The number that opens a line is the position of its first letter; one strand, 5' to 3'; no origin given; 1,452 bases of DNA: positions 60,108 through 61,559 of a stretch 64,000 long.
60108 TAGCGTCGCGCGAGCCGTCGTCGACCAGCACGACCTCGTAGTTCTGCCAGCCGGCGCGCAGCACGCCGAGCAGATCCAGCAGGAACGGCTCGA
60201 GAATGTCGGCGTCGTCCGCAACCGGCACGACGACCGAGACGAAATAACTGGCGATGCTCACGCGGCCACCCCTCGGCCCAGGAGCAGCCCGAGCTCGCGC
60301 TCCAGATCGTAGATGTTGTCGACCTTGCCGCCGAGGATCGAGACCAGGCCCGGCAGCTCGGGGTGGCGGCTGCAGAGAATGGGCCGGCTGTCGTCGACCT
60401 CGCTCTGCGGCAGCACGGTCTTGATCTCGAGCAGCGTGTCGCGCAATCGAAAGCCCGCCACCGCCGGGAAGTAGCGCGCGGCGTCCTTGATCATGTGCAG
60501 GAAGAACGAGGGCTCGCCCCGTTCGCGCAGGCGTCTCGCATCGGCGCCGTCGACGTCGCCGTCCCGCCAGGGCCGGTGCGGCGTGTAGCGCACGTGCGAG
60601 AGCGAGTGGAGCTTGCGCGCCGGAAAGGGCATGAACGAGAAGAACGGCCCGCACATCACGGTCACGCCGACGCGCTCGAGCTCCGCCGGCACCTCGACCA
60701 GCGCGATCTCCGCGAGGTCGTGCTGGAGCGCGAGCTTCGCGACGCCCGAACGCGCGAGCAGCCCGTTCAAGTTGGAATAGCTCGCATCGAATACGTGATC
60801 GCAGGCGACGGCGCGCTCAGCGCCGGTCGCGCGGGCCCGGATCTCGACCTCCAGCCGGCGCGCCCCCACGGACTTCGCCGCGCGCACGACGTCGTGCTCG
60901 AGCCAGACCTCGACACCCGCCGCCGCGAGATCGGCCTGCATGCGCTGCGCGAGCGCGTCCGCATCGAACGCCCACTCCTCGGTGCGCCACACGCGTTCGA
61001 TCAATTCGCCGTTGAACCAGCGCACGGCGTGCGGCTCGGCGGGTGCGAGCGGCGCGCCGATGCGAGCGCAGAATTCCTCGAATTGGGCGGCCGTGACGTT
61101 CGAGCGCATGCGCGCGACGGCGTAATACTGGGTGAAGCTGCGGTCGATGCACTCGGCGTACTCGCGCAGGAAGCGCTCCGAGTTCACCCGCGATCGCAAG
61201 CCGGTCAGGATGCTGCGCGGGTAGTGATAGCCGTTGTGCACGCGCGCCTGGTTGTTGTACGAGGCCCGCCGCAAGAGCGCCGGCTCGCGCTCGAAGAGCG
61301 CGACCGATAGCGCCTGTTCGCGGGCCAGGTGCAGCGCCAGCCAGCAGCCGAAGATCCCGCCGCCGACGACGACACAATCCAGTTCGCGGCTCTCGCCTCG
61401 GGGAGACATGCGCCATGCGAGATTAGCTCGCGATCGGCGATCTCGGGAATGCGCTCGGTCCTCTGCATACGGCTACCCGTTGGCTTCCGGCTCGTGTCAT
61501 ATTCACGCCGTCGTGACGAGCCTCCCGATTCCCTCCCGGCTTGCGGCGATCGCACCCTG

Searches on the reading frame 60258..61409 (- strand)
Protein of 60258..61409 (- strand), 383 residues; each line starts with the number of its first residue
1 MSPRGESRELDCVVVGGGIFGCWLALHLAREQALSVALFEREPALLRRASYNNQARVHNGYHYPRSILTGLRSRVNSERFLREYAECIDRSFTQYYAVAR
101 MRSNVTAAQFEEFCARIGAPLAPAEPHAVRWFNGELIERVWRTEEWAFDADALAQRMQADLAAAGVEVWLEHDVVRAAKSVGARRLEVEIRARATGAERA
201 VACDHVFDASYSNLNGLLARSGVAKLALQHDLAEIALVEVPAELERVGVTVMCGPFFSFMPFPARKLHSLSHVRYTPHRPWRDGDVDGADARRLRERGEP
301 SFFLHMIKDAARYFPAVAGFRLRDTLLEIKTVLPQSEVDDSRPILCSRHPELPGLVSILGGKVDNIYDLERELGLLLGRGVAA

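Call 70: search_protein_families(library=pfam, proteins=[window:60258-61409:-], max_evalue=0.00001)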
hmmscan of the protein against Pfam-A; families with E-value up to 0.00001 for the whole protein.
window:60258-61409:- (383 aa): 2 families
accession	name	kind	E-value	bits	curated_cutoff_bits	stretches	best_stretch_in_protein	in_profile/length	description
PF01266.30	DAO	-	1.1e-21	78.2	27.9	1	11-356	1-330/353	FAD dependent oxidoreductase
PF12831.13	FAD_oxidored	-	1e-06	28.8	27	0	103-212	54-146/416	FAD dependent oxidoreductase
